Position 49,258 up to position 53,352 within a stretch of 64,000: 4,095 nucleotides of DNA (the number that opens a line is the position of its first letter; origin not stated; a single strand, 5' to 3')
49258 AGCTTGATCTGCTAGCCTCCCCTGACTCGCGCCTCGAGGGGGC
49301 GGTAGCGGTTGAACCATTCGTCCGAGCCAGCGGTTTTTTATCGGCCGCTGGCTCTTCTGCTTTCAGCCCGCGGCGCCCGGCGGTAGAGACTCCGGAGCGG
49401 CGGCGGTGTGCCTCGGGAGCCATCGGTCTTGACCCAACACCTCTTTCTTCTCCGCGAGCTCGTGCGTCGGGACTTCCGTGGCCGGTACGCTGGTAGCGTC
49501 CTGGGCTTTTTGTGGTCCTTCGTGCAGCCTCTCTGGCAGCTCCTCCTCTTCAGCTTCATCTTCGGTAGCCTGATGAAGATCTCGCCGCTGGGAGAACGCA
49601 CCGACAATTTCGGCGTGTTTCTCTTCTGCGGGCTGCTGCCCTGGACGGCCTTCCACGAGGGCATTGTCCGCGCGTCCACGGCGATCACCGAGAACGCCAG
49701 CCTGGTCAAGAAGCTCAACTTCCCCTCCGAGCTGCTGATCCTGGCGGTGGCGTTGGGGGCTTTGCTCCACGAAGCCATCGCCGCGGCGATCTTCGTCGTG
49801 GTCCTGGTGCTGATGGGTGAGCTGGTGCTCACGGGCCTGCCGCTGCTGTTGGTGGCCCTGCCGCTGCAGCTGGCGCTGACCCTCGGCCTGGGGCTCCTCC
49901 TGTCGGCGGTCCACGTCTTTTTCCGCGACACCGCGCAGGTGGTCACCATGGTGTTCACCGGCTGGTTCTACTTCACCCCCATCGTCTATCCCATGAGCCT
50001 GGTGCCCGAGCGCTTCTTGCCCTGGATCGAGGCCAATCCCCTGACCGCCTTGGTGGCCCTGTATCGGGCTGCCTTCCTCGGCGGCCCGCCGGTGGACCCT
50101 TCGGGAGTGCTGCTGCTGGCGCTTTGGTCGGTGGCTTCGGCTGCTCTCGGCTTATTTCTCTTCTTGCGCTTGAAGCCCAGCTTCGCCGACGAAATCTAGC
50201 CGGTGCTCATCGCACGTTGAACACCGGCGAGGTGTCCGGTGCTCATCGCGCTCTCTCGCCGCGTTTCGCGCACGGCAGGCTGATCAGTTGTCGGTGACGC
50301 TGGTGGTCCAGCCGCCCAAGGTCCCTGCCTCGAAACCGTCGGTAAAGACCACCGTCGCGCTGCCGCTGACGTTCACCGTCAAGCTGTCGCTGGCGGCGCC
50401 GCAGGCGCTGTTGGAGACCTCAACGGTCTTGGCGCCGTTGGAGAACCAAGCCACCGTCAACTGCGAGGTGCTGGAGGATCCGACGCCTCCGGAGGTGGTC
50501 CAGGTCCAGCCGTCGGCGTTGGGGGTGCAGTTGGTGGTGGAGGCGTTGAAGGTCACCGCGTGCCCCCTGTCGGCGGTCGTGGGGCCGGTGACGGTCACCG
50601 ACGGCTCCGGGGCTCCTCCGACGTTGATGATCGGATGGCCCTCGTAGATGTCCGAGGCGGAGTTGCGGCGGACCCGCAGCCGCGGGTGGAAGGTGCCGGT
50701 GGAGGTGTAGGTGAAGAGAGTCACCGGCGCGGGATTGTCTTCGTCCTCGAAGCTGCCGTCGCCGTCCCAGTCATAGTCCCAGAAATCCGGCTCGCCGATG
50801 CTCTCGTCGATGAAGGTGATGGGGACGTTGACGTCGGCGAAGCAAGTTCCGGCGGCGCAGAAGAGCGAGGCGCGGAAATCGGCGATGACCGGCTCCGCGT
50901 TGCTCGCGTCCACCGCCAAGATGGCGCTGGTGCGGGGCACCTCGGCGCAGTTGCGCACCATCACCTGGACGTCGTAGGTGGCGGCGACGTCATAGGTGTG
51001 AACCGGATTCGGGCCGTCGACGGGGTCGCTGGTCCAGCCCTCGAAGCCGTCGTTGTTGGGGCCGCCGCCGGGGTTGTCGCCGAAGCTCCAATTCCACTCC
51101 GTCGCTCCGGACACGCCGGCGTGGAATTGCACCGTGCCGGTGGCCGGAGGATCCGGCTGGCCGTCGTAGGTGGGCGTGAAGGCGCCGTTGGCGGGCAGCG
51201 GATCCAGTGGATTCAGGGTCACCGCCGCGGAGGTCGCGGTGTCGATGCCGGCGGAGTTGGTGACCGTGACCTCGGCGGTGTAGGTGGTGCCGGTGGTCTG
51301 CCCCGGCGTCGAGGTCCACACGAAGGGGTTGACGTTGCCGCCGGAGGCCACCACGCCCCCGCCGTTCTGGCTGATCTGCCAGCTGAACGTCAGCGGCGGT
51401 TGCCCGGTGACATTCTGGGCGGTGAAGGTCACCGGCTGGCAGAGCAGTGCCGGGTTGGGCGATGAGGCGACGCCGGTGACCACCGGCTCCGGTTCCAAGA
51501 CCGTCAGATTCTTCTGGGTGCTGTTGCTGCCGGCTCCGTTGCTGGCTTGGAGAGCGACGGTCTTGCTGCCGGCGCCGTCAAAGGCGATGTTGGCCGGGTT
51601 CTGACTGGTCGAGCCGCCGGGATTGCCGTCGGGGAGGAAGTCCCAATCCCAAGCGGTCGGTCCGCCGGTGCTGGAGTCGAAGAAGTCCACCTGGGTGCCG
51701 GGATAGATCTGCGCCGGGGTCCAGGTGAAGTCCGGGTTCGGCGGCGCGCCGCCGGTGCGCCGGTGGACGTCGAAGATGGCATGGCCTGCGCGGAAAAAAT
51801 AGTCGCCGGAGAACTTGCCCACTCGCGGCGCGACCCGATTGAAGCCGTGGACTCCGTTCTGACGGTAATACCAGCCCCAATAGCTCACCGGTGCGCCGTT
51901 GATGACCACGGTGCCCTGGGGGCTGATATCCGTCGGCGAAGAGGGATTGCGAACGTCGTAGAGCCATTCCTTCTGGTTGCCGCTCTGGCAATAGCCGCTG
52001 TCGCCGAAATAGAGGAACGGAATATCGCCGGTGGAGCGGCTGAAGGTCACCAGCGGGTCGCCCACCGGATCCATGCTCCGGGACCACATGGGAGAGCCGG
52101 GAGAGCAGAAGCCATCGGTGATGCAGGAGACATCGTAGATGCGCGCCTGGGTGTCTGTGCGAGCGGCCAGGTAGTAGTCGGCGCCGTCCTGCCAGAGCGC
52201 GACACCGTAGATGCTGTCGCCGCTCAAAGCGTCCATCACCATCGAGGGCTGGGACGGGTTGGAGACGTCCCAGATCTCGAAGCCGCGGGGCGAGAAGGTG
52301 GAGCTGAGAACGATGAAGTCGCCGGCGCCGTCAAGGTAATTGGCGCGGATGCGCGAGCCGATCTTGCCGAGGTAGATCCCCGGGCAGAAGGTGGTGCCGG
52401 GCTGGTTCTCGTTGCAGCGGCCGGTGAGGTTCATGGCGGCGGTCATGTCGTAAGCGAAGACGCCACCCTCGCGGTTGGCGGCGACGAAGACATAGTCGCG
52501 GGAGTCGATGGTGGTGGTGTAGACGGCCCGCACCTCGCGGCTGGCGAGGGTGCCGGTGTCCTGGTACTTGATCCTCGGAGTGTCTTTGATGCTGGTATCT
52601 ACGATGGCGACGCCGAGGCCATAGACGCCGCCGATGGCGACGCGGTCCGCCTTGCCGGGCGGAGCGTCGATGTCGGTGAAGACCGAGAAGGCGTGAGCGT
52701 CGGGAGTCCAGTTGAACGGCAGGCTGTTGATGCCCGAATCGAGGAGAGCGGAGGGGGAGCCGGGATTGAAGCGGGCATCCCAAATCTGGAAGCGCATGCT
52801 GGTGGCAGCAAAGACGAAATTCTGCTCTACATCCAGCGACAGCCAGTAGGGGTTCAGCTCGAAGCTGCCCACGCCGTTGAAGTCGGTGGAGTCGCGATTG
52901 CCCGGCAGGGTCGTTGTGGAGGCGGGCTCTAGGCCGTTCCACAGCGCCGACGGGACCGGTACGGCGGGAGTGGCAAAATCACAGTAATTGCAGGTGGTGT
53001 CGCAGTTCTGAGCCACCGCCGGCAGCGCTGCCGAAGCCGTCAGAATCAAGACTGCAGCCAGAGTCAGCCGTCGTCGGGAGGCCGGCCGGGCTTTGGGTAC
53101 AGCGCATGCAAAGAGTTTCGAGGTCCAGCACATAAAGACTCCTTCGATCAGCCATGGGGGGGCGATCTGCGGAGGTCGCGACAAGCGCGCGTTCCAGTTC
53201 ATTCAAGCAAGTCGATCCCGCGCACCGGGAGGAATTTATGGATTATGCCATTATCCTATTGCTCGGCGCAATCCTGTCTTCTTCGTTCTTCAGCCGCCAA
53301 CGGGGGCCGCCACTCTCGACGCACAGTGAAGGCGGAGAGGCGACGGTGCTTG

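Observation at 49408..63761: Wzm/Wzt-type ABC exporter genes separated by a 12-kb block of giant LVIVD-PKD proteins, an FG-GAP propeller and a putative surface protein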

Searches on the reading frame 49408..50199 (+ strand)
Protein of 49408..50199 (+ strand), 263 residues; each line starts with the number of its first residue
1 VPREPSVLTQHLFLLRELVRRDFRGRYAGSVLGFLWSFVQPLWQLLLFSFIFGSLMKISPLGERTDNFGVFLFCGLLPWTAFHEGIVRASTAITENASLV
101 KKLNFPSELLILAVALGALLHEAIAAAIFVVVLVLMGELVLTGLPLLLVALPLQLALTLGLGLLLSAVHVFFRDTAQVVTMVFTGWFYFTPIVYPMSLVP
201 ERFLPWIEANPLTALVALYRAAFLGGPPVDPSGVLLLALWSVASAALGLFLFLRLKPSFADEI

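Call 3: search_protein_families(library=pfam, proteins=[window:49408-50199:+], max_evalue=0.01)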
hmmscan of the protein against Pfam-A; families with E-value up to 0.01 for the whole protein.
window:49408-50199:+ (263 aa): 1 family
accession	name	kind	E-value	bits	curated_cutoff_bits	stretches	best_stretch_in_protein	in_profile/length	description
PF01061.29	ABC2_membrane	-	7e-21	75.2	26.9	1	16-223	4-210/211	ABC-2 type transporter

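Call 11: search_protein_families(library=ncbifam, proteins=[window:49408-50199:+], max_evalue=0.01)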
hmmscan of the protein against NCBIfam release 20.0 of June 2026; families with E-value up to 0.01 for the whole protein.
window:49408-50199:+ (263 aa): 5 families
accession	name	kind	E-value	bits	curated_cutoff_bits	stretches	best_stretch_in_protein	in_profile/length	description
NF050053.1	CapPschTportKpsM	equivalog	1.3e-13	51.5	300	1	16-239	6-233/257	capsule polysaccharide transporter KpsM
NF050109.1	galactan_ABC_perm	equivalog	1.8e-13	50.6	380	1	14-227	23-237/272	galactan export ABC transporter permease subunit Wzm/RfbD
TIGR01247.1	drrB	subfamily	4.2e-05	23.3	223.05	1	36-244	15-226/236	daunorubicin resistance ABC transporter membrane protein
NF011648.0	PRK15066.1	subfamily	0.00053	19.6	225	1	105-234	101-230/257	ABC transporter permease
NF011723.0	PRK15176.1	equivalog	0.006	16.4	297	1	17-220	23-224/264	Vi polysaccharide ABC transporter inner membrane protein VexB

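Call 66: search_solved_structures(query=window:49408-50199:+, max_evalue=0.01)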
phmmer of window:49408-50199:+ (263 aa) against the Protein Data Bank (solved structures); distinct sequences matched with E-value up to 0.01: 7.
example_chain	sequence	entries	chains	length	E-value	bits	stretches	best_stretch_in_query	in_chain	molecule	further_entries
6m96_B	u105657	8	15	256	7.7e-24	87.8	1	11-227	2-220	Transport permease protein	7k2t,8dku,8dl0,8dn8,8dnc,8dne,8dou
6oih_D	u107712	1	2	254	9.9e-24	87.5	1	12-227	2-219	Transport permease protein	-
9cfp_A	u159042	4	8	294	5.3e-14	55.6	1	11-261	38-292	Transport permease protein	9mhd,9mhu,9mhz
9cfl_A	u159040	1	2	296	5.5e-14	55.5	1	11-261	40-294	Transport permease protein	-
6jbh_C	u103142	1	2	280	5.1e-13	52.4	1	10-227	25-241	TarG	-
8tsh_C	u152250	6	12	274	7.6e-10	41.9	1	15-254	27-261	Transport permease protein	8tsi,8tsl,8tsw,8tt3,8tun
9qfx_A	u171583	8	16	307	3.3e-07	33.3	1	10-226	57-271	Probable O-antigen/lipopolysaccharide transport integral membrane protein ABC transporter | ABC transporter permease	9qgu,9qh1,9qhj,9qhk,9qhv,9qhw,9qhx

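Call 70: find_related_loci(query=A5, collection=metagenome_contigs, flank=10000)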
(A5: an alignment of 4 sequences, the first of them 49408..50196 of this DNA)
Query A5 (263 aa) in metagenome_contigs; peptide patterns used: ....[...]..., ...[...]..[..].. (x = any residue, [..] = any of these).
322 stretches matched a pattern; 181 encode a relative of the query (tblastn E <= 1e-3); the best 80 are kept; 80 distinct loci.
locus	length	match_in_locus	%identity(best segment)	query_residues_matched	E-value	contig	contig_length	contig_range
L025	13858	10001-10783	64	3-263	2e-105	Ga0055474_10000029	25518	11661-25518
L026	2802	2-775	65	7-263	1e-106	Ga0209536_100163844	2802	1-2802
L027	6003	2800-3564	68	9-263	6e-102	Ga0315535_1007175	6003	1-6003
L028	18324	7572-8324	64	13-263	5e-102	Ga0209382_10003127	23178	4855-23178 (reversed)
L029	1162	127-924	67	2-263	2e-110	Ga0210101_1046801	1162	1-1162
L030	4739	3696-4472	63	6-263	1e-101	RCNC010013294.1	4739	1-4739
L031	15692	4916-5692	63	6-263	2e-101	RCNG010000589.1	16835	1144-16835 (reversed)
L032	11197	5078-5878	62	1-263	9e-101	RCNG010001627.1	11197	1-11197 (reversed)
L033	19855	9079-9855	64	6-263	7e-101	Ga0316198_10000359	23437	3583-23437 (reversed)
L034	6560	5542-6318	63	6-263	2e-100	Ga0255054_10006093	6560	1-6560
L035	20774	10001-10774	63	7-263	7e-101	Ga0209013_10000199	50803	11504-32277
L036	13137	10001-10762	65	10-263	2e-100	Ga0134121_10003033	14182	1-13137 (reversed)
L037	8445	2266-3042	63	6-263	2e-100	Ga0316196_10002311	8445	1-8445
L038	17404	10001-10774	63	7-263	2e-100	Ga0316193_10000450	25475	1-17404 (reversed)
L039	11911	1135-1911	63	6-263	2e-100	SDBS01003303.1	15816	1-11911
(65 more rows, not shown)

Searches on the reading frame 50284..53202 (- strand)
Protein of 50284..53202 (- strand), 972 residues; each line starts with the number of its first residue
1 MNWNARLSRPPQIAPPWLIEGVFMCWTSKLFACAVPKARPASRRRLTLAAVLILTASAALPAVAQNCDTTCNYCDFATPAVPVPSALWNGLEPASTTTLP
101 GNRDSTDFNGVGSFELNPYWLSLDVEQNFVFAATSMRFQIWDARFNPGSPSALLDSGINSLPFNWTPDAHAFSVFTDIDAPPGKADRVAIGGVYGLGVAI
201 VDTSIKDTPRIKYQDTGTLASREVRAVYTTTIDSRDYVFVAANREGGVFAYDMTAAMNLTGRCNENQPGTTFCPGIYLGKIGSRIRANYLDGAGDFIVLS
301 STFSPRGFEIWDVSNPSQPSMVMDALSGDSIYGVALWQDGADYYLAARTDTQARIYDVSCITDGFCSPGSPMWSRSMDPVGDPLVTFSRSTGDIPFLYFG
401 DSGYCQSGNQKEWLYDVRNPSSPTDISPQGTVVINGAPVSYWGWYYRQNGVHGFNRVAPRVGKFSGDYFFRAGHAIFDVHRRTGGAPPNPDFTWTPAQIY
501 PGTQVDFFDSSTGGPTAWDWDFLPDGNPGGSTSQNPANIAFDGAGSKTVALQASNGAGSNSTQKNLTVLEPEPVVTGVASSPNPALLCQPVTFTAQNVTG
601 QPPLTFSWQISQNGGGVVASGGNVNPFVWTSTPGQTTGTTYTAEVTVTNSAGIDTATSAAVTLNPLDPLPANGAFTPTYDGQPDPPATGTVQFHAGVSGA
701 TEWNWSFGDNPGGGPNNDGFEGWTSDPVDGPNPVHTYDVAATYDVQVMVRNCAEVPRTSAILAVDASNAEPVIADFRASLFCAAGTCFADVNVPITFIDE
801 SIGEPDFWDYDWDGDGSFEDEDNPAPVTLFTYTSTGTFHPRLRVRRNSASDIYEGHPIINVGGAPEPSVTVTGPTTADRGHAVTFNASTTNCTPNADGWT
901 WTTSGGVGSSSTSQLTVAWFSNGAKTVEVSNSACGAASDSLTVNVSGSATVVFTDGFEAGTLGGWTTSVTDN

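Call 3: search_protein_families(library=pfam, proteins=[window:50284-53202:-], max_evalue=0.01)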
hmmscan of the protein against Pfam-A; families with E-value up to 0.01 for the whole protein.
window:50284-53202:- (972 aa): 2 families
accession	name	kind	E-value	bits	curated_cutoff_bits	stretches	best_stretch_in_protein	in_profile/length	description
PF18911.6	PKD_4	-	2e-15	57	27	2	697-759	31-78/85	PKD domain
PF00801.26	PKD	-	4.3e-12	46.3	23.5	2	500-568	12-80/80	PKD domain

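Call 11: search_protein_families(library=ncbifam, proteins=[window:50284-53202:-], max_evalue=0.01)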
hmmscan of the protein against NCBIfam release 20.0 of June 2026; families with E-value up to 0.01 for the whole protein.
window:50284-53202:- (972 aa): 1 family
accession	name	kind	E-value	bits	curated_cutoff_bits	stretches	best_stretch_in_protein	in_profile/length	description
TIGR00864.1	PCC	subfamily_domain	0.001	15.5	1861.4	1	517-613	1606-1703/2700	polycystin cation channel protein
